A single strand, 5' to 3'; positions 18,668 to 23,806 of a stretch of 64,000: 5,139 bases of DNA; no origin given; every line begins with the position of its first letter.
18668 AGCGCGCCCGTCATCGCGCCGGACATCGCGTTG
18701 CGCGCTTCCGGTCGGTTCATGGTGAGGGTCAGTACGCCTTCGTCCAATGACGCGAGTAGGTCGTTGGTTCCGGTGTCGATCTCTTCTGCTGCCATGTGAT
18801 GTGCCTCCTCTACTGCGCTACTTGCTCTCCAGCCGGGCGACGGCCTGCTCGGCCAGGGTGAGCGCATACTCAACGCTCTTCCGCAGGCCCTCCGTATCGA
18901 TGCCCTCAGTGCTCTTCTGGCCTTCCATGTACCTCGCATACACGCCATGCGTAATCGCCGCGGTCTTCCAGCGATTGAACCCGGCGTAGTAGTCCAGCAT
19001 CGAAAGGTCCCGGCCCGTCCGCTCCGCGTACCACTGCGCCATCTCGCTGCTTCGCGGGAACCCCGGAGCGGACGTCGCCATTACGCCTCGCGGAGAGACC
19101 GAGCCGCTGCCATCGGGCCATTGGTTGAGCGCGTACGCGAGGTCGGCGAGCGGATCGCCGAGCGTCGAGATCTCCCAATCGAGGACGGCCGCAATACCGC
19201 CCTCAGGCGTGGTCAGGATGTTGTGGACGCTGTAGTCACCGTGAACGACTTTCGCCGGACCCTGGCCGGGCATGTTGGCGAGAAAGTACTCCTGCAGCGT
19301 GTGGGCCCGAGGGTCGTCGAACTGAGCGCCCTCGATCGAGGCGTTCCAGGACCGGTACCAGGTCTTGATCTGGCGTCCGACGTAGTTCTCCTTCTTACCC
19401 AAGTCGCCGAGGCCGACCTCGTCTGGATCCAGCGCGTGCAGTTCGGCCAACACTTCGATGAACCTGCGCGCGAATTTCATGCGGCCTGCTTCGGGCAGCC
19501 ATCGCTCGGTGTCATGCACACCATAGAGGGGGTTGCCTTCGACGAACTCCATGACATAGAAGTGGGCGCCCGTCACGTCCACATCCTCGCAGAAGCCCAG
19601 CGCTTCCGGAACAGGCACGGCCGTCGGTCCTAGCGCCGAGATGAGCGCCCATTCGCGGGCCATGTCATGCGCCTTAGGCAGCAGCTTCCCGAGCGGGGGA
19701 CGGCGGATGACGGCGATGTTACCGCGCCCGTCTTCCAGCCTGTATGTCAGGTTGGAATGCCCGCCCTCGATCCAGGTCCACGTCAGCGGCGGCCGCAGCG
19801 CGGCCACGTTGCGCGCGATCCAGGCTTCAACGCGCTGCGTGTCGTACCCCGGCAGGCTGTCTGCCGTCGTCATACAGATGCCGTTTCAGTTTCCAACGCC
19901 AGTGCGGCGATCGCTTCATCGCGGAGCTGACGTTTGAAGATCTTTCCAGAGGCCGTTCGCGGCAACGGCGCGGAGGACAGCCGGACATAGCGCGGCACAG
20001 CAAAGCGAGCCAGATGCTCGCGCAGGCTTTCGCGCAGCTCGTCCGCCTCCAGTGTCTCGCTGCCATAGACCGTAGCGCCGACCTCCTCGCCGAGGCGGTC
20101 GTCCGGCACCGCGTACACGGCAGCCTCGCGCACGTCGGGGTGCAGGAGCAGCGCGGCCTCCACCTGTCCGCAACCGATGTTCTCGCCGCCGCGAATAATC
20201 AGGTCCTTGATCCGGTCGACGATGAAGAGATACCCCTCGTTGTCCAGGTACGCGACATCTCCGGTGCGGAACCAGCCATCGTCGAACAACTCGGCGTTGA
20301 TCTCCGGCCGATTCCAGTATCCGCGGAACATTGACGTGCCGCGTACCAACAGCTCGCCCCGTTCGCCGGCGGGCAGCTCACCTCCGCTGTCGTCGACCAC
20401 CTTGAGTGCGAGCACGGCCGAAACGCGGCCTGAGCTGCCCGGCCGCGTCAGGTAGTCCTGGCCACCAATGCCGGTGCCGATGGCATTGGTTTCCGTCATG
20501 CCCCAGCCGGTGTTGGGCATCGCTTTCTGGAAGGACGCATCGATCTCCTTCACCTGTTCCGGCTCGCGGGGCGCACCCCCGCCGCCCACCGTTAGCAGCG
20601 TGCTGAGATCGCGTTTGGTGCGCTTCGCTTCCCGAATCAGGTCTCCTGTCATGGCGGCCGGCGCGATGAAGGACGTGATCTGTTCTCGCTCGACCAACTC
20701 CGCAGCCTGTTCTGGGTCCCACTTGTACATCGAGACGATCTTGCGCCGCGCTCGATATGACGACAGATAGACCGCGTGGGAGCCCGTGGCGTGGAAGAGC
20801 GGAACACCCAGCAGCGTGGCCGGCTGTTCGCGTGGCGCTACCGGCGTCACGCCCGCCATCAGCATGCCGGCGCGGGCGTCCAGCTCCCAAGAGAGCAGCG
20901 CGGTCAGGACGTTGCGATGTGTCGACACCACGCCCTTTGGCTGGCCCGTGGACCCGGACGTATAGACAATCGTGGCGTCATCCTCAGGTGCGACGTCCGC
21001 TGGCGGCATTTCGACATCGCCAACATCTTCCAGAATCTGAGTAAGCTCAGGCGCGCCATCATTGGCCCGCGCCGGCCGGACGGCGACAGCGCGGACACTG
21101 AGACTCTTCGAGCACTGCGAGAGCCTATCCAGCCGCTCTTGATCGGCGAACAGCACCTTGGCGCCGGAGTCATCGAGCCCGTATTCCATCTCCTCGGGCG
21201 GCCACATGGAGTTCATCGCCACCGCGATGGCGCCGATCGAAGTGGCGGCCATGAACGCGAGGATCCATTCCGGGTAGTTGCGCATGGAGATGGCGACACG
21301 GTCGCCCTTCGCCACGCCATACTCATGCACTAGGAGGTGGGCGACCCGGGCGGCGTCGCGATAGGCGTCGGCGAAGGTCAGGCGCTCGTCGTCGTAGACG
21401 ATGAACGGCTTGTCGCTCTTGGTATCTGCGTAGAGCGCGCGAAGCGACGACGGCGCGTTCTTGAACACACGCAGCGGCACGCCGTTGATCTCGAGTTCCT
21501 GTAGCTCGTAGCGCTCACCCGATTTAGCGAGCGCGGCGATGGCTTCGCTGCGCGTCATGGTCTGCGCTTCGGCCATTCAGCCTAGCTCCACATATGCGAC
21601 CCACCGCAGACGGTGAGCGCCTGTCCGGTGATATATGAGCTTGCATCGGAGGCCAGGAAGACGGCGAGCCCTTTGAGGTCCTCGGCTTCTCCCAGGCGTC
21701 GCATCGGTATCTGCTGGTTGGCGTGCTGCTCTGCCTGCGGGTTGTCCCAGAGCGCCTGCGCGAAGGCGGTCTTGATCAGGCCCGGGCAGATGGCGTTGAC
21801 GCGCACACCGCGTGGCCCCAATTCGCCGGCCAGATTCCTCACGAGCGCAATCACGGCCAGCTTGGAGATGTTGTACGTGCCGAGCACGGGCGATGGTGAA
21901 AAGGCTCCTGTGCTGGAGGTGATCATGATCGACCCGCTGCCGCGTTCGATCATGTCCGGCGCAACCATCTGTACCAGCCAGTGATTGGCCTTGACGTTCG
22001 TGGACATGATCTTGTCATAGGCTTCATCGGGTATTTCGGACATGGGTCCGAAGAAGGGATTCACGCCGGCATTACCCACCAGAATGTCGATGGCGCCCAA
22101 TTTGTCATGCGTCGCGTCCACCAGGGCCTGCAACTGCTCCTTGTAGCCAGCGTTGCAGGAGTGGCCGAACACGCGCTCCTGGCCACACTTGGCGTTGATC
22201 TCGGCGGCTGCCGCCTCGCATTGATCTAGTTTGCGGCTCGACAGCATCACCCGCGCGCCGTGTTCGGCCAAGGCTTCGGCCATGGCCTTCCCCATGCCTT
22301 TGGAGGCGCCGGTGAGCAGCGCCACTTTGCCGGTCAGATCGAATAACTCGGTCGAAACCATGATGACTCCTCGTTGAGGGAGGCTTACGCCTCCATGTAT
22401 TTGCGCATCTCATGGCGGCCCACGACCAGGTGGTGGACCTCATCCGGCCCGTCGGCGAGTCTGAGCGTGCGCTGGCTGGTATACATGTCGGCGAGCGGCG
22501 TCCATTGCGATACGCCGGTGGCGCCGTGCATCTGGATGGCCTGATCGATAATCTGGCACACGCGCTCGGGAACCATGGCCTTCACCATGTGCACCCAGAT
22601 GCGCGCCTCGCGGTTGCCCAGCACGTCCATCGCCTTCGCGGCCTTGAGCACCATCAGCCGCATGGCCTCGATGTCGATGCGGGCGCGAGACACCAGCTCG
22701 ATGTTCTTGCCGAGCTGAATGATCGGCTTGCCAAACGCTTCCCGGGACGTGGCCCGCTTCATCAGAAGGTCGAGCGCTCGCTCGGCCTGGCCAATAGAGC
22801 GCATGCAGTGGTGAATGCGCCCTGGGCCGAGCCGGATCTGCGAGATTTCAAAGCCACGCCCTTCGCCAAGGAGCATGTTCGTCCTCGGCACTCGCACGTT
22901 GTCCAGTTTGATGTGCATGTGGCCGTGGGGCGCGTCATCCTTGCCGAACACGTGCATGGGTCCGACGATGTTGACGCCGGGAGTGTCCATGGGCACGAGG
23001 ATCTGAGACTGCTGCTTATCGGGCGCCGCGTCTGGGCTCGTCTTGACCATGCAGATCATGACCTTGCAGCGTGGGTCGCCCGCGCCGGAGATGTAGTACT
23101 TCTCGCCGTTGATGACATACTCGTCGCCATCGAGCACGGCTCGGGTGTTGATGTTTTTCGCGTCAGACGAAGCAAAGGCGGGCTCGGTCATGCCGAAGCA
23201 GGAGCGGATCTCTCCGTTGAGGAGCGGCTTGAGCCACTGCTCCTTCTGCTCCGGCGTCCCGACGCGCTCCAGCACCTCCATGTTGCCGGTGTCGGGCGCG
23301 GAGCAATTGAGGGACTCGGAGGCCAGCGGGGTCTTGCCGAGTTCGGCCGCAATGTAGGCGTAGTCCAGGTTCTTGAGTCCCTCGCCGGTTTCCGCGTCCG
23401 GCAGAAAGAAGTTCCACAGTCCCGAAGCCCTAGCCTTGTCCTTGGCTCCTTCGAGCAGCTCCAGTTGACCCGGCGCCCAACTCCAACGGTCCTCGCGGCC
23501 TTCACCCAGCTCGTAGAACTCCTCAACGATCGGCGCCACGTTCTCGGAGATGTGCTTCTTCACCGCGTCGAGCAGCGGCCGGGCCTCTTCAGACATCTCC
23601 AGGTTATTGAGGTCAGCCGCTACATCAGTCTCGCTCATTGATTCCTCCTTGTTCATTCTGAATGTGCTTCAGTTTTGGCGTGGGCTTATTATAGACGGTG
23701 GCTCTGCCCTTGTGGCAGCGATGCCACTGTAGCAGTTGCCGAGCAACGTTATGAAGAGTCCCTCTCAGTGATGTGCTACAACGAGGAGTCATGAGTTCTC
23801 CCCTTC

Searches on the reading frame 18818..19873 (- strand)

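Call 20: search_protein_families(library=pfam, proteins=[window:18818-19873:-], max_evalue=0.001)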
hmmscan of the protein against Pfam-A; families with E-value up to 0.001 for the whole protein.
window:18818-19873:- (351 aa): 2 families
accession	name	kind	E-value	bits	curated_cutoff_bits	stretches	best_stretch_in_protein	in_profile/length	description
PF01636.29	APH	-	3.5e-45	155.1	23.2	1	34-256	4-217/239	Phosphotransferase enzyme family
PF01163.29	RIO1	-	0.00044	20.4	22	0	207-233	124-148/187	RIO domain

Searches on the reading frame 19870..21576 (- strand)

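Call 20: search_protein_families(library=pfam, proteins=[window:19870-21576:-], max_evalue=0.001)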
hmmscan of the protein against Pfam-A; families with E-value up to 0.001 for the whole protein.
window:19870-21576:- (568 aa): 2 families
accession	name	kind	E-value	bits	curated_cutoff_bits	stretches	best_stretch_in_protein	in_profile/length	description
PF00501.34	AMP-binding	-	4.4e-78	263.2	29.9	1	50-421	5-384/384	AMP-binding enzyme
PF13193.12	AMP-binding_C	-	2e-15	57.9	24.5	1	471-545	1-76/76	AMP-binding enzyme C-terminal domain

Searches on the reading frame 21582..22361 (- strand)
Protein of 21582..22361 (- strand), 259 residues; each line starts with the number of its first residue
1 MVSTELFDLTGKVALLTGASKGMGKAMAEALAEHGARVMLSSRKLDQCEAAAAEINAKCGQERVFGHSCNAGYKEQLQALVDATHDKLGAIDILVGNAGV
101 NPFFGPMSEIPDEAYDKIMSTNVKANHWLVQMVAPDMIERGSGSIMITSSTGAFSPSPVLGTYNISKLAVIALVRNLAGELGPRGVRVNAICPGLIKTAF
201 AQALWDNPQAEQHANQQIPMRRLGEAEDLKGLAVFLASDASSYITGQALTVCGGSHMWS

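Call 20: search_protein_families(library=pfam, proteins=[window:21582-22361:-], max_evalue=0.001)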
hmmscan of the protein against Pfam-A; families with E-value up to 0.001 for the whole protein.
window:21582-22361:- (259 aa): 4 families
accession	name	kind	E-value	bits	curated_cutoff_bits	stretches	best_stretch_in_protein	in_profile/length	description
PF13561.12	adh_short_C2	-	8e-64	215.9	27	1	18-256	1-236/236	Enoyl-(Acyl carrier protein) reductase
PF00106.31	adh_short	-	6.1e-52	176.4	26.6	1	12-207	1-193/195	short chain dehydrogenase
PF23441.1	SDR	-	2.7e-11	43.8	27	1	12-207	8-206/258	SDR-like rossmann domain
PF08659.16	KR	-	4.8e-10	40.1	22.6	1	14-173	3-159/180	KR domain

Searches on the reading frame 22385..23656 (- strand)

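Call 20: search_protein_families(library=pfam, proteins=[window:22385-23656:-], max_evalue=0.001)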
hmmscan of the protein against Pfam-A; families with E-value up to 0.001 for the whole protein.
window:22385-23656:- (423 aa): 4 families
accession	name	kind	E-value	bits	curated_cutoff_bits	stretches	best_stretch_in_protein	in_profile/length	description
PF00441.29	Acyl-CoA_dh_1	-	5.3e-30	105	22.4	1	266-415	1-148/150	Acyl-CoA dehydrogenase, C-terminal domain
PF02770.24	Acyl-CoA_dh_M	-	2.6e-18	66.4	33.3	1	153-250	1-95/97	Acyl-CoA dehydrogenase, middle domain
PF02771.21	Acyl-CoA_dh_N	-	2.6e-11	44.3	22.9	1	22-149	1-113/113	Acyl-CoA dehydrogenase, N-terminal domain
PF08028.16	Acyl-CoA_dh_2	-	1.1e-07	32.7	22.7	1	282-388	2-116/134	Acyl-CoA dehydrogenase, C-terminal domain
